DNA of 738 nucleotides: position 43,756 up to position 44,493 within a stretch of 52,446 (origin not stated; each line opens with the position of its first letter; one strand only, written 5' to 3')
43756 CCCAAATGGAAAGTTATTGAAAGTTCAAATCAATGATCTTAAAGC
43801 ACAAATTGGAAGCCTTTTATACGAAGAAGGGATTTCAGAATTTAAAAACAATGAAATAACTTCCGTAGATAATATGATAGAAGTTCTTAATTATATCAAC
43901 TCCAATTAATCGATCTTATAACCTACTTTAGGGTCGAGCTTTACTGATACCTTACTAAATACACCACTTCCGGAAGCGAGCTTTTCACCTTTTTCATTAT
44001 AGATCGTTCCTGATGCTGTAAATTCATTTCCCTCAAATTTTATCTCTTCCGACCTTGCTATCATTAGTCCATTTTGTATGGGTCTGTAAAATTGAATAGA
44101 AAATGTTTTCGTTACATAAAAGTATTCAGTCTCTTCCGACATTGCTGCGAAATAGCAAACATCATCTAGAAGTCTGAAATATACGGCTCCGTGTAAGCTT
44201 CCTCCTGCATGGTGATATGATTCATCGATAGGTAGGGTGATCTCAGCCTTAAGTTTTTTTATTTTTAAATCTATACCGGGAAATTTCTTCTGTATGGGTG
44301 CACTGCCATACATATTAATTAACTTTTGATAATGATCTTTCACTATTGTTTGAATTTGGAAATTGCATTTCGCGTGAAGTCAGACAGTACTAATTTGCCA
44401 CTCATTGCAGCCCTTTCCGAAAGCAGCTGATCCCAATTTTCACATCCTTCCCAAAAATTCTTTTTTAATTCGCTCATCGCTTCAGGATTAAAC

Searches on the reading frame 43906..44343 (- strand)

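Call 38: search_protein_families(library=pfam, proteins=[window:43906-44343:-], max_evalue=0.01)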
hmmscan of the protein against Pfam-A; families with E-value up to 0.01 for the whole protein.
window:43906-44343:- (145 aa): 1 family
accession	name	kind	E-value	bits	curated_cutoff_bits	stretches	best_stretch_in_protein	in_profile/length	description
PF03061.28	4HBT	-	1.3e-09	38.7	20.6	1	47-122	1-78/79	Thioesterase superfamily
